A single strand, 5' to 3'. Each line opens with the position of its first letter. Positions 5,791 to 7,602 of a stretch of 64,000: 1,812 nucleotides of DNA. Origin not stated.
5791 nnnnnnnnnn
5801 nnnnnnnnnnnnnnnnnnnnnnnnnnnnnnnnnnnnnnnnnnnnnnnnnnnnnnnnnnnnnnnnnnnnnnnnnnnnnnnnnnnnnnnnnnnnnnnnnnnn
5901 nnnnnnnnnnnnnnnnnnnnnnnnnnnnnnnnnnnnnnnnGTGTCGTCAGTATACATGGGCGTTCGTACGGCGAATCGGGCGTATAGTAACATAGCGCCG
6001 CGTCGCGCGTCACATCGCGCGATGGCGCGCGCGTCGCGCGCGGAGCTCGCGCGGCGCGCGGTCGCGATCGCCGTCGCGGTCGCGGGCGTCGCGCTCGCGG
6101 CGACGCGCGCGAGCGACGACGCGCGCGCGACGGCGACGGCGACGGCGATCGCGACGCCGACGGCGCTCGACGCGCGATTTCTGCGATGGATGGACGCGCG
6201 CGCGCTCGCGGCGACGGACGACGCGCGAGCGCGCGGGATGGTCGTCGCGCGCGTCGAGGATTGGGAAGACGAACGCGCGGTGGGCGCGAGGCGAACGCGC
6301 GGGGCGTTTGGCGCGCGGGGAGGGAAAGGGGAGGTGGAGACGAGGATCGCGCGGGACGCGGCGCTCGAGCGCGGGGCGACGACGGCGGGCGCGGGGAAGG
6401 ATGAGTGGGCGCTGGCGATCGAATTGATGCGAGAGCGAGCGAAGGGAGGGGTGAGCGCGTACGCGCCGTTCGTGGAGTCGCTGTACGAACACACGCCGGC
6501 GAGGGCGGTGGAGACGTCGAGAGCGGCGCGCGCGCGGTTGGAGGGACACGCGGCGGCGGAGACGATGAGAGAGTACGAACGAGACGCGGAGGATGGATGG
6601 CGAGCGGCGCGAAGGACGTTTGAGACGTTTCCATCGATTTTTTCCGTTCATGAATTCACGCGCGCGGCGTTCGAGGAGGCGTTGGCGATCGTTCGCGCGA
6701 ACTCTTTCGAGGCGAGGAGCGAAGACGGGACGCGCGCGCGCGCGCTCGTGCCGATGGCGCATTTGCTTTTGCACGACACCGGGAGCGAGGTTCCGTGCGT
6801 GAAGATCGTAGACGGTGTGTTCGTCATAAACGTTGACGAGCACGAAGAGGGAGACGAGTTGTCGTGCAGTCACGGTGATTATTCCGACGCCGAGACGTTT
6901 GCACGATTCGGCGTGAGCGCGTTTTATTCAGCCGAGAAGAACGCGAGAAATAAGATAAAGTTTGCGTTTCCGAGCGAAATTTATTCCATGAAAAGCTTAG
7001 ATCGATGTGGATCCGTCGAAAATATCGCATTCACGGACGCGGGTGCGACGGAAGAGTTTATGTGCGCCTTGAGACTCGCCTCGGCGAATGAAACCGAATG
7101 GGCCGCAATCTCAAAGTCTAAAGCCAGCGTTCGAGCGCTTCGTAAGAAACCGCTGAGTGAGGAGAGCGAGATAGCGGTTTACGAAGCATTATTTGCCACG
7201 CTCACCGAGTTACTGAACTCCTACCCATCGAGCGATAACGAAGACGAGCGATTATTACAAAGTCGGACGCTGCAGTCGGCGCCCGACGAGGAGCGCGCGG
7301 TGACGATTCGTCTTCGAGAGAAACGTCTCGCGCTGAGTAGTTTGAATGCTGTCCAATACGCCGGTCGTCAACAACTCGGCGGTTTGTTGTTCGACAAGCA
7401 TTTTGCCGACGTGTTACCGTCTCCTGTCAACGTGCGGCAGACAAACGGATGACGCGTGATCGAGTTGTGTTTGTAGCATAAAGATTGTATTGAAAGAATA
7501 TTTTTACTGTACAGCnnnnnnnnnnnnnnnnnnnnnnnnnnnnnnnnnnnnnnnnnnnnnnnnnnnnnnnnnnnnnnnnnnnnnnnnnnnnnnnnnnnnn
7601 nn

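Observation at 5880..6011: Duplicated 61-bp element with ATGs on both strands sits exactly where the starch synthase III and SET-domain genes diverge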

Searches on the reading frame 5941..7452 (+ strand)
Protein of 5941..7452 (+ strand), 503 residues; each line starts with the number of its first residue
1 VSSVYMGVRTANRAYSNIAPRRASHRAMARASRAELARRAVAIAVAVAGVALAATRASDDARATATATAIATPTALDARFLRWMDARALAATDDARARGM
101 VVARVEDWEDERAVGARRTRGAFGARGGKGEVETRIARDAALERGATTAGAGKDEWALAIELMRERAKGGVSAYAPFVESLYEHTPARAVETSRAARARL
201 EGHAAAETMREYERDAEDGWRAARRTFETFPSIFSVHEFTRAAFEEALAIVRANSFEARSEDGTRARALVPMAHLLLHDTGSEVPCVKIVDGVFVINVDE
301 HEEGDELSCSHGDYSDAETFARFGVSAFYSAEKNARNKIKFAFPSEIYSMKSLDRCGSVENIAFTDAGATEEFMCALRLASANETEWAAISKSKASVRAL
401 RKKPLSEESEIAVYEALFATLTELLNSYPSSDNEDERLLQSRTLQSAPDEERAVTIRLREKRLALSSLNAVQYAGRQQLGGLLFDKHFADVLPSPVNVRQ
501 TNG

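Call 10: find_homologous_proteins(query=window:6022-7452:+)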
Query window:6022-7452:+ (476 aa): 15 proteins with E <= 0.001 among 8000 candidates.
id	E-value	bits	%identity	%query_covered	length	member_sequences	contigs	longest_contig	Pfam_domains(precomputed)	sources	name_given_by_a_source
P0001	0.0e+0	1010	100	100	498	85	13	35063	PF09273.17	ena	-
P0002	1.8e-198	678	100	66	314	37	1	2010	PF09273.17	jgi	jgi:hypothetical protein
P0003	3.8e-140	486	55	92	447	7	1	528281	PF09273.17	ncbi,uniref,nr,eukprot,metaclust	ncbi:Rubisco LS methyltransferase, substrate-binding domain [Ostreococcus tauri]|uniref:Rubisco LS m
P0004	1.0e-133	465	58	81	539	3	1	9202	PF09273.17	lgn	-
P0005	5.9e-131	456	57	86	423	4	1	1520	PF09273.17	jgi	-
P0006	7.5e-130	452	53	90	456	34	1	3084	PF09273.17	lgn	-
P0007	1.1e-129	452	54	90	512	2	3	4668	PF09273.17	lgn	-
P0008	4.2e-129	450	54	90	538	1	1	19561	PF09273.17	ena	-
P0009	4.3e-129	450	54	90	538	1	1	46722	PF09273.17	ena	-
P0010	4.6e-128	446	54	90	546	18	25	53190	PF09273.17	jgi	-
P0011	1.0e-126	442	52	90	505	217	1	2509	PF09273.17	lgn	-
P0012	5.6e-111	390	49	88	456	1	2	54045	PF09273.17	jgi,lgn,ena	-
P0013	5.9e-106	373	46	92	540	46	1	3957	PF09273.17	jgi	-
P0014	3.4e-102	361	65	56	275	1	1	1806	PF09273.17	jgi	jgi:hypothetical protein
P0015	1.0e-72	264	51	57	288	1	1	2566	PF09273.17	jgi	jgi:hypothetical protein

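Call 11: search_protein_families(library=pfam, proteins=[window:5941-7452:+])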
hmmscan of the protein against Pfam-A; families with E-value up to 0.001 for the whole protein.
window:5941-7452:+ (503 aa): 1 family
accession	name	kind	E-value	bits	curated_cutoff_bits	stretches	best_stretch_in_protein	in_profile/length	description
PF09273.16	Rubis-subs-bind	-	3e-13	51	21.6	1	367-462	31-126/128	Rubisco LSMT substrate-binding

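Call 12: find_encoding_contigs(protein=P0001, flank=6000, max_places=10)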
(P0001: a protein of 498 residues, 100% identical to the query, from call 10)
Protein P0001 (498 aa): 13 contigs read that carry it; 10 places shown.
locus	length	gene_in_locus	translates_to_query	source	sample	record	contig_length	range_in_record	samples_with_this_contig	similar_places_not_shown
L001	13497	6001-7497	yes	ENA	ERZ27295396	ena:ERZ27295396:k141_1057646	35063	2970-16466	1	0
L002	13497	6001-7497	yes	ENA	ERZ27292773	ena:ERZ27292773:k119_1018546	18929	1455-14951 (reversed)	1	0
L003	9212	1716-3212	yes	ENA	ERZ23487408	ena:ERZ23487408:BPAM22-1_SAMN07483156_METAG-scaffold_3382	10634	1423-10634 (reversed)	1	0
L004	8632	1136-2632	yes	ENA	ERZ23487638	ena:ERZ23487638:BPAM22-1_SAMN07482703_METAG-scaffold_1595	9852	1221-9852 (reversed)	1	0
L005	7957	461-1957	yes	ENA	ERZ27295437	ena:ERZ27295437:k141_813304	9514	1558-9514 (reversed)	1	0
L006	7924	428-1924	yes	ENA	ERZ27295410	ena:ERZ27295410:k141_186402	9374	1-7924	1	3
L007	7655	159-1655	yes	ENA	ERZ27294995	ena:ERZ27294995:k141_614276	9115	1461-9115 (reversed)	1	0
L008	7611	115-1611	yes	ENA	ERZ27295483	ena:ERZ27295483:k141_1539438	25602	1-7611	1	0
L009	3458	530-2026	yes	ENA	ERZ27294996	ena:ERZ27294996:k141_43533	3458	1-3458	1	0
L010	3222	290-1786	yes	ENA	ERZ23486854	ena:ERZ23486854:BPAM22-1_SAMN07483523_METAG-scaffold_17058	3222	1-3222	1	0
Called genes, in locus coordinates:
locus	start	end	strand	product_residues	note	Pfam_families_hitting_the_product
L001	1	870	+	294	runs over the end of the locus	PF00702:Hydrolase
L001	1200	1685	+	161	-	PF01903:CbiX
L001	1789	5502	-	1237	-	PF16760:CBM53, PF08323:Glyco_transf_5, PF13439:Glyco_transf_4, PF00534:Glycos_transf_1, PF13692:Glyco_trans_1_4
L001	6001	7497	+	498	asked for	PF09273:Rubis-subs-bind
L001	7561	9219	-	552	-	PF05140:ResB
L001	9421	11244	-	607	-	-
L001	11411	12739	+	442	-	-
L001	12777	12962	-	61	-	PF05180:zf-DNL (weak)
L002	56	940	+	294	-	PF00702:Hydrolase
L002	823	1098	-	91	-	-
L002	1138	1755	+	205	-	PF01903:CbiX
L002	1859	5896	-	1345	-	PF16760:CBM53, PF08323:Glyco_transf_5, PF13439:Glyco_transf_4, PF00534:Glycos_transf_1, PF13692:Glyco_trans_1_4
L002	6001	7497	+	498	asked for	PF09273:Rubis-subs-bind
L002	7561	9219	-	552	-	PF05140:ResB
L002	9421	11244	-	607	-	-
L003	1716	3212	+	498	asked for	PF09273:Rubis-subs-bind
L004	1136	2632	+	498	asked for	PF09273:Rubis-subs-bind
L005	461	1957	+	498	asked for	PF09273:Rubis-subs-bind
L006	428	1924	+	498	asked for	PF09273:Rubis-subs-bind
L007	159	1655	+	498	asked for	PF09273:Rubis-subs-bind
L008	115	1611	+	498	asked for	PF09273:Rubis-subs-bind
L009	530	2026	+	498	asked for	PF09273:Rubis-subs-bind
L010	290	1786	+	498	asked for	PF09273:Rubis-subs-bind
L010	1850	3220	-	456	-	?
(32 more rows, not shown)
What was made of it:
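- Metagenome gene callers chose ATG 5956 (P0001, 498 aa, calls 10, 12).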

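Call 16: find_encoding_contigs(protein=P0003, flank=6000, max_places=2)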
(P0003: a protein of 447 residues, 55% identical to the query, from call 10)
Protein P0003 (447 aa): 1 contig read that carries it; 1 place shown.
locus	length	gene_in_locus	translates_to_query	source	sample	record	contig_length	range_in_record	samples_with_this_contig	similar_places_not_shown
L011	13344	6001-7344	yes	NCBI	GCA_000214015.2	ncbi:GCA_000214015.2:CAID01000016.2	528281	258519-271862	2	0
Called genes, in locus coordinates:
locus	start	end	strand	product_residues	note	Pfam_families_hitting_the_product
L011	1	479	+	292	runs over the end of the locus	PF00702:Hydrolase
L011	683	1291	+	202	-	PF01903:CbiX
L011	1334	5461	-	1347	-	-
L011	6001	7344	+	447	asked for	PF09273:Rubis-subs-bind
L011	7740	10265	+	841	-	PF00459:Inositol_P, PF02958:EcKL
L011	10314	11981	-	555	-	PF05140:ResB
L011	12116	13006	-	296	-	-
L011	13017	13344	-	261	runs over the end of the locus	-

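Call 17: find_encoding_contigs(protein=P0009, flank=6000, max_places=2)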
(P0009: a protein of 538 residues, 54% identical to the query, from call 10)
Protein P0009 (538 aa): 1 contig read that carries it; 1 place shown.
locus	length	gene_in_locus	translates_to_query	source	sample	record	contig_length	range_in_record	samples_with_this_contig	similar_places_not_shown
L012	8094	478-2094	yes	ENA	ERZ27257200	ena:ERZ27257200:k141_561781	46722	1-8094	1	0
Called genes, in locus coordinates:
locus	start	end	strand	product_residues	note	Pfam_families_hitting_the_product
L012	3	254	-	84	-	?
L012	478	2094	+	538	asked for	PF09273:Rubis-subs-bind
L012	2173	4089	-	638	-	PF05140:ResB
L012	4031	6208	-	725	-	-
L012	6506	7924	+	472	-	-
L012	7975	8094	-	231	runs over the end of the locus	PF05180:zf-DNL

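Call 18: find_encoding_contigs(protein=P0010, flank=6000, max_places=3)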
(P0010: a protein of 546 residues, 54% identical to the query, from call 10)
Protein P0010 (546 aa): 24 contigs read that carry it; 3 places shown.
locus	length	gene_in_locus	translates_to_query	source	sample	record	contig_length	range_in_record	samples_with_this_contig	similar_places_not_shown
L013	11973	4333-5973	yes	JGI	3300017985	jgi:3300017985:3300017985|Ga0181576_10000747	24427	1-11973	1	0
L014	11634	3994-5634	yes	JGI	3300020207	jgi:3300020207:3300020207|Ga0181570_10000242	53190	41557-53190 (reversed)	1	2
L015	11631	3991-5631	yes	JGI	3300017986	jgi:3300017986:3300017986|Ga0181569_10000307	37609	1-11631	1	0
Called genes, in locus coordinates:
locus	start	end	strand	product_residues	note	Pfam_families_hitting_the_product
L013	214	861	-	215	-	-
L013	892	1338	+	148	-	-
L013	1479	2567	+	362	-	-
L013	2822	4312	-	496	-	-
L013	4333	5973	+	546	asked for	PF09273:Rubis-subs-bind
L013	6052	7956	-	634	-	PF05140:ResB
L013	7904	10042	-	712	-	-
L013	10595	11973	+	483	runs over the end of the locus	-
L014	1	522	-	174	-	?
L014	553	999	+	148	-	-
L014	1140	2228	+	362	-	-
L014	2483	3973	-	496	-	-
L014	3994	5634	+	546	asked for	PF09273:Rubis-subs-bind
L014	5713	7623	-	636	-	PF05140:ResB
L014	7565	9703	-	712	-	-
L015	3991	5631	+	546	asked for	PF09273:Rubis-subs-bind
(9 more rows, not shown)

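Call 19: find_encoding_contigs(protein=P0012, flank=6000, max_places=2)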
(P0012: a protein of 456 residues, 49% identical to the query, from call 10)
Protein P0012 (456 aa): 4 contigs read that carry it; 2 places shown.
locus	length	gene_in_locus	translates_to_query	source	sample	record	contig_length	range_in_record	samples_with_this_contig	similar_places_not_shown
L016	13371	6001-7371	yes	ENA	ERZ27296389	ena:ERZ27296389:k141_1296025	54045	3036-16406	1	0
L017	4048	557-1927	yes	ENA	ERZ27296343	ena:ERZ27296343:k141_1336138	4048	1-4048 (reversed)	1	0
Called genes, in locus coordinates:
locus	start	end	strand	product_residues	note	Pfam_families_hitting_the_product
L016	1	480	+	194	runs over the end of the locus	PF01903:CbiX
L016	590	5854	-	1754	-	-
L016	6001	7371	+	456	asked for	PF09273:Rubis-subs-bind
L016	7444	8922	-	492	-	PF05140:ResB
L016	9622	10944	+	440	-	-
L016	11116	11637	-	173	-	PF05180:zf-DNL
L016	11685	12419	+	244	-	-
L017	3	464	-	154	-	?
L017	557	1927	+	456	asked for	PF09273:Rubis-subs-bind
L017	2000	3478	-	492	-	PF05140:ResB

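Call 31: find_encoding_contigs(protein=P0002, flank=3000, max_places=6)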
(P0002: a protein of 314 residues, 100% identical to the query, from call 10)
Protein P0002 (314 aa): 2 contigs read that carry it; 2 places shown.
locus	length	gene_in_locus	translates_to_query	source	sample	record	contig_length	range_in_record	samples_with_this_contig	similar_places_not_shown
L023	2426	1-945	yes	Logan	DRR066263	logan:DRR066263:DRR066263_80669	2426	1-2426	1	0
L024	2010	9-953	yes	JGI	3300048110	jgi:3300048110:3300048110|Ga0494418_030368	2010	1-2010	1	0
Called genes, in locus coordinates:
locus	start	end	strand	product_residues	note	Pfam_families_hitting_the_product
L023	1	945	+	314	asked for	PF09273:Rubis-subs-bind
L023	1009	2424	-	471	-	?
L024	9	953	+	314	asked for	PF09273:Rubis-subs-bind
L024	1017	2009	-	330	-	?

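Call 32: list_cluster_members(proteins=[P0001])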
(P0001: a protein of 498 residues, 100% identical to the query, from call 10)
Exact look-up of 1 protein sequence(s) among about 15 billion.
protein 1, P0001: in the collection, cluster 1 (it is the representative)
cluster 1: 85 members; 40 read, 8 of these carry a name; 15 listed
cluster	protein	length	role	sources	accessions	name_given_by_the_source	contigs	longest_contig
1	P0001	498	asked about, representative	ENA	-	-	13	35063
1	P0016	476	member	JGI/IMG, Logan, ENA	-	hypothetical protein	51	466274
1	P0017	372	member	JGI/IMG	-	hypothetical protein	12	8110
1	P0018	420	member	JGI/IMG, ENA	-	hypothetical protein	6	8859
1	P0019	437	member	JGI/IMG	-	hypothetical protein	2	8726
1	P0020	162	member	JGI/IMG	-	hypothetical protein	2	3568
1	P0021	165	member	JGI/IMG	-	hypothetical protein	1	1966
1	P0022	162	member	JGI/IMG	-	hypothetical protein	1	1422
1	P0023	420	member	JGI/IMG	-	hypothetical protein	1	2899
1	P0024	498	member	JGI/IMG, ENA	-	-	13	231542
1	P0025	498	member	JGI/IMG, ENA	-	-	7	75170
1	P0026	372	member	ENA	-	-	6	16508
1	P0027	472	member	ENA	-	-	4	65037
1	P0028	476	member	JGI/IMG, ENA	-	-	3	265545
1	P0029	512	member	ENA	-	-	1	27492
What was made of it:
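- Tried and rejected: I looked for transcript-derived contigs to place the TSS (P0002 and cluster members, calls 31, 32).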

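Call 33: find_encoding_contigs(protein=window:6022-7452:+, flank=1500, max_places=10)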
Protein window:6022-7452:+ (476 aa): 24 contigs read that carry it; 10 places shown.
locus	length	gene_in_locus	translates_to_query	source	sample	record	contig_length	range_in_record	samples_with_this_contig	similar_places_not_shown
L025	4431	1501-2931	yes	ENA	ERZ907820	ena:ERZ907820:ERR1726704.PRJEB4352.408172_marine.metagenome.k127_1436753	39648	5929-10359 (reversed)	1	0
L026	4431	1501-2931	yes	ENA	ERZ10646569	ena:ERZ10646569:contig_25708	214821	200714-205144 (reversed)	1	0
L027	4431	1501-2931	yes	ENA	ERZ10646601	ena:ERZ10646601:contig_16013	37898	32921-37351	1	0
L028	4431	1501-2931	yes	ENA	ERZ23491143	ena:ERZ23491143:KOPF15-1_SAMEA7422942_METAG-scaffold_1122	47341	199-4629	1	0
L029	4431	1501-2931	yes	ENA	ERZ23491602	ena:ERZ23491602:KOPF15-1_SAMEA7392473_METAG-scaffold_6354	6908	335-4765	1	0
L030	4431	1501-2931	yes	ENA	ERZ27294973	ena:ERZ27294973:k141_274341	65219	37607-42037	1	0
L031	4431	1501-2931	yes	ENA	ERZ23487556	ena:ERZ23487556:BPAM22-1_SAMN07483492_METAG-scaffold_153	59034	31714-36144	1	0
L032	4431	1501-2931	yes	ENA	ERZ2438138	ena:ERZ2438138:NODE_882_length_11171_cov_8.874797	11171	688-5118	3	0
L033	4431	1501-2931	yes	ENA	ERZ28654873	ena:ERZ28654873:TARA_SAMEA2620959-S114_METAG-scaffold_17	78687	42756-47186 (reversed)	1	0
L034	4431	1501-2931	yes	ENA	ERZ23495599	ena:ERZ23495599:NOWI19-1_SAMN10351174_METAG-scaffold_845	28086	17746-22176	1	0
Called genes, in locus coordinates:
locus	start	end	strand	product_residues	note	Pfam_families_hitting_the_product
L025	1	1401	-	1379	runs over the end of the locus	PF16760:CBM53, PF08323:Glyco_transf_5, PF13439:Glyco_transf_4, PF00534:Glycos_transf_1, PF13692:Glyco_trans_1_4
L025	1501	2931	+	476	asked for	PF09273:Rubis-subs-bind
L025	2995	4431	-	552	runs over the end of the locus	PF05140:ResB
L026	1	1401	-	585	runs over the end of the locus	-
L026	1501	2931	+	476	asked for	PF09273:Rubis-subs-bind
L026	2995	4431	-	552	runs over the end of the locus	PF05140:ResB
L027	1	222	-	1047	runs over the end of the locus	PF16760:CBM53, PF08323:Glyco_transf_5, PF13439:Glyco_transf_4, PF00534:Glycos_transf_1, PF13692:Glyco_trans_1_4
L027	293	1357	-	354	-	-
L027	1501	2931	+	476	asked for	PF09273:Rubis-subs-bind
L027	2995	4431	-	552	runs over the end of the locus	PF05140:ResB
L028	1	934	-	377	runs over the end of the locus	?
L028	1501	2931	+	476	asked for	PF09273:Rubis-subs-bind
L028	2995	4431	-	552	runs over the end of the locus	PF05140:ResB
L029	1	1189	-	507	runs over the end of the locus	?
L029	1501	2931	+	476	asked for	PF09273:Rubis-subs-bind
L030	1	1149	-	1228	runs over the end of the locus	PF16760:CBM53, PF08323:Glyco_transf_5, PF13439:Glyco_transf_4, PF00534:Glycos_transf_1, PF13692:Glyco_trans_1_4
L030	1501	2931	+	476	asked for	PF09273:Rubis-subs-bind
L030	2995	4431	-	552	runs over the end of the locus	PF05140:ResB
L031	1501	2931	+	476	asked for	PF09273:Rubis-subs-bind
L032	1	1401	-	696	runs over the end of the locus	?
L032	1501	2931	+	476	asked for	PF09273:Rubis-subs-bind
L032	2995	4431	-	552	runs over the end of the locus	PF05140:ResB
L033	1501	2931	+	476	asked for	PF09273:Rubis-subs-bind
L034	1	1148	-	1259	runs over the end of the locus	PF16760:CBM53, PF08323:Glyco_transf_5, PF13439:Glyco_transf_4, PF00534:Glycos_transf_1, PF13692:Glyco_trans_1_4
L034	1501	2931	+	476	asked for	PF09273:Rubis-subs-bind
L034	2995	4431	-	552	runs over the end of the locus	PF05140:ResB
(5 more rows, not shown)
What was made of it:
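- On Bidirectional (divergent) promoter region: All related contigs carry neighbouring genes, so they are genomic (calls 12, 31, 33).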
